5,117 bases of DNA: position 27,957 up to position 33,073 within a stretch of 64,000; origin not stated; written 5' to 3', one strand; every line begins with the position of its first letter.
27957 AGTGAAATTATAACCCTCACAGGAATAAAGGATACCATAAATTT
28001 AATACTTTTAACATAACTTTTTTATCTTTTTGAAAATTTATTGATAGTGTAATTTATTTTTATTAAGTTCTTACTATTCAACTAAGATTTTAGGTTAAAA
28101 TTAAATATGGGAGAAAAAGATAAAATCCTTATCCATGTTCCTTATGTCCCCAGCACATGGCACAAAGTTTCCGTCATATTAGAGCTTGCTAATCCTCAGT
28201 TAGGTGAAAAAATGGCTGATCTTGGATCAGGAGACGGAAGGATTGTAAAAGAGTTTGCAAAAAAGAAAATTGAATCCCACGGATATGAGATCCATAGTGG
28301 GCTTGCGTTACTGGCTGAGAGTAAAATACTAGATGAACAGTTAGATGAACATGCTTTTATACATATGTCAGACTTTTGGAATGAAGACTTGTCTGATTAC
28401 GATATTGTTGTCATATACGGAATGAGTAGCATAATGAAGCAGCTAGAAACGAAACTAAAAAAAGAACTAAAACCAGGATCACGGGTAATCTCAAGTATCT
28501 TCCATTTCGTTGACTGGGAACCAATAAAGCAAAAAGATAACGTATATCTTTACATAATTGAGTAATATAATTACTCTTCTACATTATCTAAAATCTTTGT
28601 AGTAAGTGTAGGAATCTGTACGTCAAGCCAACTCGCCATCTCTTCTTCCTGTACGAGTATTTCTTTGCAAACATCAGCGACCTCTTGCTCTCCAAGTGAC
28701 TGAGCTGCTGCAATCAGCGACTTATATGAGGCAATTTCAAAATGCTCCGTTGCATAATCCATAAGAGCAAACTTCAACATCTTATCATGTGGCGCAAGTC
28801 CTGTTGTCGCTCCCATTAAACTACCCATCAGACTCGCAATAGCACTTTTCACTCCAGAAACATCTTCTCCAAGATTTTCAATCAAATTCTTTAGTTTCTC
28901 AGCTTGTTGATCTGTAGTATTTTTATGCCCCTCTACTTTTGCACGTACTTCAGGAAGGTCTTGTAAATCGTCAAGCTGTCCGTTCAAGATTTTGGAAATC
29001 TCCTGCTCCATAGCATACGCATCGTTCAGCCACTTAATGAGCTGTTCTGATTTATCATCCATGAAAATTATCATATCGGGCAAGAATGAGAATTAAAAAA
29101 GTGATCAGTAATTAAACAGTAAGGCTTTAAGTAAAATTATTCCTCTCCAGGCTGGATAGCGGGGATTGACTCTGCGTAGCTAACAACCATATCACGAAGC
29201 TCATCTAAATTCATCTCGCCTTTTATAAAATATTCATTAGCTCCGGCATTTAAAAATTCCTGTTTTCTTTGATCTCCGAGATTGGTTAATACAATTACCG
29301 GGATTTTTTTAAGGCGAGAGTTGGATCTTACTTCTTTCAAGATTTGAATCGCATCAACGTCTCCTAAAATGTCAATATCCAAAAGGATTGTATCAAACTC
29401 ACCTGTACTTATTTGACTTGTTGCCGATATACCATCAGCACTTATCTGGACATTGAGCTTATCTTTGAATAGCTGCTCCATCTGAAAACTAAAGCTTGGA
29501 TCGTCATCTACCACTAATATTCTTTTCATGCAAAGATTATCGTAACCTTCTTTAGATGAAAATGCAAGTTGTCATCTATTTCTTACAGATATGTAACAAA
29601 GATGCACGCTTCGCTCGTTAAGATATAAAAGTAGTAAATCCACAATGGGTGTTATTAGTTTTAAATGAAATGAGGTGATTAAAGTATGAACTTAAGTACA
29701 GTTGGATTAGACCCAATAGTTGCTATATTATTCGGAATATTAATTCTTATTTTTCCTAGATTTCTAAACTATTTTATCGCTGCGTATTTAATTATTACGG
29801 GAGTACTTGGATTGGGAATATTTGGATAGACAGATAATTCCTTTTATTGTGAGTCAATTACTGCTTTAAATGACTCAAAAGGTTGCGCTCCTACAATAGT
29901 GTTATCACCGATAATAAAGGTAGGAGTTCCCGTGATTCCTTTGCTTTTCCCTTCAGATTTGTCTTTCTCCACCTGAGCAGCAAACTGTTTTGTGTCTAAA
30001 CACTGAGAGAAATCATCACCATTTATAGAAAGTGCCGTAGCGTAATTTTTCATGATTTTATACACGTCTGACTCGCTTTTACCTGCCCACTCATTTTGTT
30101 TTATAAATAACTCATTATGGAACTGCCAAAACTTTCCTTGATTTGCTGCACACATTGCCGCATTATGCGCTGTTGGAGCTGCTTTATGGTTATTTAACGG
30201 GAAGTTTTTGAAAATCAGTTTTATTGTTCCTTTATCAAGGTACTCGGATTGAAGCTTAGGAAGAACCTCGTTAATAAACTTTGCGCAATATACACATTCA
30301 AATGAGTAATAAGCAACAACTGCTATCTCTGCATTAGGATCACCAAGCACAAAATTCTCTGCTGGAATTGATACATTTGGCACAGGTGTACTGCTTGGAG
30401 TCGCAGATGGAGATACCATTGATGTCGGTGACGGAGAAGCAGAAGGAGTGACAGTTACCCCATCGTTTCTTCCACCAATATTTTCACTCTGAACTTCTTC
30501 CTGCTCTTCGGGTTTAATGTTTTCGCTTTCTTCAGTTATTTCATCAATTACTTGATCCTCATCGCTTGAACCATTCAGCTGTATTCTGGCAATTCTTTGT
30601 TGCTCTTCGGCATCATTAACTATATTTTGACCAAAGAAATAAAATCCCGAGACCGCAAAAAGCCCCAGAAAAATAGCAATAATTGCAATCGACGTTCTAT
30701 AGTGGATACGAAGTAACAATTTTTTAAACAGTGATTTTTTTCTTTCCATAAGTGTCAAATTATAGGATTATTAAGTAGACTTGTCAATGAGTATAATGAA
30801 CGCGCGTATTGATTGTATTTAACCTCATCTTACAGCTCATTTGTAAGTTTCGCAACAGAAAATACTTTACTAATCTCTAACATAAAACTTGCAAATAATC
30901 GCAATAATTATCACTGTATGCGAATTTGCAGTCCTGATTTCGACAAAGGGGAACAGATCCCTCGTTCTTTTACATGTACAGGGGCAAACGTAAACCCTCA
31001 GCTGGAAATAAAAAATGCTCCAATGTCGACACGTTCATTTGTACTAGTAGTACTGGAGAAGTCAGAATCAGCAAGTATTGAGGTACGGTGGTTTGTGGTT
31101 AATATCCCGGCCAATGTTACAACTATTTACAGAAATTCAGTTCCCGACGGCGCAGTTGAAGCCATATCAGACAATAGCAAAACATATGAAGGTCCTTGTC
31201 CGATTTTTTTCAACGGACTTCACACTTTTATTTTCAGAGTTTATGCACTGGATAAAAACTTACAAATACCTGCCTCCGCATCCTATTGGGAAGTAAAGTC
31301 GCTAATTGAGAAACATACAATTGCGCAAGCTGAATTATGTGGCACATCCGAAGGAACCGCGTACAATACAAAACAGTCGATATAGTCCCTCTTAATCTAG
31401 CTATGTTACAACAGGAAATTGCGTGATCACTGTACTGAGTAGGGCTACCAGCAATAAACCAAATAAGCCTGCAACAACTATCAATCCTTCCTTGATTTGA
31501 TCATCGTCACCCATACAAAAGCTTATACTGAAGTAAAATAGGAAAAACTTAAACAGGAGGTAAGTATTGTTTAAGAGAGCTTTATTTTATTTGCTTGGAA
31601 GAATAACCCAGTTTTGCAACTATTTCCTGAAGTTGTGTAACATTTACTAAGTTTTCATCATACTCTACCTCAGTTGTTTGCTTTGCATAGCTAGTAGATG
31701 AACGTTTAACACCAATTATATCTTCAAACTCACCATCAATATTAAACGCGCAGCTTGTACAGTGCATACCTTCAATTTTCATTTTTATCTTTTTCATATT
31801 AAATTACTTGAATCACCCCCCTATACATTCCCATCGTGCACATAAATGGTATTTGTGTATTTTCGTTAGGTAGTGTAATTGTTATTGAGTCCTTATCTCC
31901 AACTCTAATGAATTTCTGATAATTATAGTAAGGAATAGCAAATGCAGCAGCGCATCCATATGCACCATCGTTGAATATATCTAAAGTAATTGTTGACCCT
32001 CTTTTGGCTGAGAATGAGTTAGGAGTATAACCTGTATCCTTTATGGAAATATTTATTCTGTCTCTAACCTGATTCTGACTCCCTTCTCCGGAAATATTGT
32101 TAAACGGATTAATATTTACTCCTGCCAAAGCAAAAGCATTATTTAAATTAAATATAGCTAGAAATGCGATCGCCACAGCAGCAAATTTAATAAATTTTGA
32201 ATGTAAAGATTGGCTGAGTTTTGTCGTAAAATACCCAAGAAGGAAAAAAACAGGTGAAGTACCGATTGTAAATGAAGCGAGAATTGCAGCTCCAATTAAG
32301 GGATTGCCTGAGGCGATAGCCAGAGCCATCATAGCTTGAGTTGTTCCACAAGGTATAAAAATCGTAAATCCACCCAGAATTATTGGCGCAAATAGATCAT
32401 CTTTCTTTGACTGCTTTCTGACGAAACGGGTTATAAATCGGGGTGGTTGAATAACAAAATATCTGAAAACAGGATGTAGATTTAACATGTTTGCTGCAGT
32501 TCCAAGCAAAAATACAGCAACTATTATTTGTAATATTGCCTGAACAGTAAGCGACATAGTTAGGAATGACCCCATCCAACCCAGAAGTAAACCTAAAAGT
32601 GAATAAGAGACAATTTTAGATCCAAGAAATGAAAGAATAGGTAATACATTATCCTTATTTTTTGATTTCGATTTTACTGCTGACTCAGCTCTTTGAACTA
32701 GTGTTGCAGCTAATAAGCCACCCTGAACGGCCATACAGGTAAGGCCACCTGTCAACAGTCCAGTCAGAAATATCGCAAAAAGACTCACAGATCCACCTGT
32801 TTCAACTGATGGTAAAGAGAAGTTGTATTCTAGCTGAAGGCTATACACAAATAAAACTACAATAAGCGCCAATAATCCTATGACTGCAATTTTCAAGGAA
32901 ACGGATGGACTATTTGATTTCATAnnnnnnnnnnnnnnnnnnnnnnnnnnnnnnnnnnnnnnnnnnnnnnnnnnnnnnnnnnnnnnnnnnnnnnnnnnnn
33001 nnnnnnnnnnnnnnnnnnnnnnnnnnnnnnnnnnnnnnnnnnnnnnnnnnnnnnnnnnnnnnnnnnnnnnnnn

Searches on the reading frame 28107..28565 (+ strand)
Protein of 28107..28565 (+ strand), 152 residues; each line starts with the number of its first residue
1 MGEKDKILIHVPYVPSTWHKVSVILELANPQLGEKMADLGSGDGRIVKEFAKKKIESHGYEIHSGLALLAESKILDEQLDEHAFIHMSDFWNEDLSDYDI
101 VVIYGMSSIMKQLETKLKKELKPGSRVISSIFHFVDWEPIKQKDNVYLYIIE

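Call 41: search_protein_families(library=pfam, proteins=[window:28107-28565:+], max_evalue=0.001)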
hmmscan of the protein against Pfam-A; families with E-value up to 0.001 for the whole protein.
window:28107-28565:+ (152 aa): 1 family
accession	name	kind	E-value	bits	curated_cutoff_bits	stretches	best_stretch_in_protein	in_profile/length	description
PF08242.18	Methyltransf_12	-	1.7e-05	25.9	30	1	38-118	2-86/98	Methyltransferase domain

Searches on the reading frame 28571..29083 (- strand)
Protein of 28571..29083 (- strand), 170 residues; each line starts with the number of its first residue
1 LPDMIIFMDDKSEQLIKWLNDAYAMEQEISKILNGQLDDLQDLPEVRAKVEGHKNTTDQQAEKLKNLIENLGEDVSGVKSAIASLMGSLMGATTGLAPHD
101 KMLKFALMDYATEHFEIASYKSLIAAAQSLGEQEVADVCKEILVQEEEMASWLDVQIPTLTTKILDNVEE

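Call 41: search_protein_families(library=pfam, proteins=[window:28571-29083:-], max_evalue=0.001)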
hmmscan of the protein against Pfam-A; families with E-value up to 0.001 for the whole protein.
window:28571-29083:- (170 aa): 1 family
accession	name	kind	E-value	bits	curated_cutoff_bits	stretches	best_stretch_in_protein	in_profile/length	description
PF05974.18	DUF892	-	2.1e-36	125.8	23.7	1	12-162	3-155/159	Domain of unknown function (DUF892)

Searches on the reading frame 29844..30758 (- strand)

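Call 41: search_protein_families(library=pfam, proteins=[window:29844-30758:-], max_evalue=0.001)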
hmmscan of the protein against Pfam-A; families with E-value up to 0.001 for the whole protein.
window:29844-30758:- (304 aa): 3 families
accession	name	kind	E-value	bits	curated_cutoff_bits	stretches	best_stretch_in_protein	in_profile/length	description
PF13462.12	Thioredoxin_4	-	9.3e-35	120.7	23.2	1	135-302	5-164/165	Thioredoxin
PF01323.26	DSBA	-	8.3e-16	58.8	25.6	1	147-301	2-190/191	DSBA-like thioredoxin domain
PF13098.12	Thioredoxin_2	-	2.6e-07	31.4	27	1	143-300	5-103/104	Thioredoxin-like domain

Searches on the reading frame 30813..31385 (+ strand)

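Call 41: search_protein_families(library=pfam, proteins=[window:30813-31385:+], max_evalue=0.001)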
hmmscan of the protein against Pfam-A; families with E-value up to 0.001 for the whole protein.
window:30813-31385:+ (190 aa): 1 family
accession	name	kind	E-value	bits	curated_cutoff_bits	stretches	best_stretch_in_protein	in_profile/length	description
PF01161.25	PBP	-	2.5e-21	76.8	24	1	49-178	2-134/135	Phosphatidylethanolamine-binding protein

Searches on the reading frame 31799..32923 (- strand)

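Call 41: search_protein_families(library=pfam, proteins=[window:31799-32923:-], max_evalue=0.001)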
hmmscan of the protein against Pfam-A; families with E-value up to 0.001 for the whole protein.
window:31799-32923:- (374 aa): 2 families
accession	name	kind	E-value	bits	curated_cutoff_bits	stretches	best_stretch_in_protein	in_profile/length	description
PF13386.12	DsbD_2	-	8.8e-30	104.5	24.9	1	50-257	1-198/199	Cytochrome C biogenesis protein transmembrane region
PF13473.12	Cupredoxin_1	-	6.6e-08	33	27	1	282-371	15-102/104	Cupredoxin-like domain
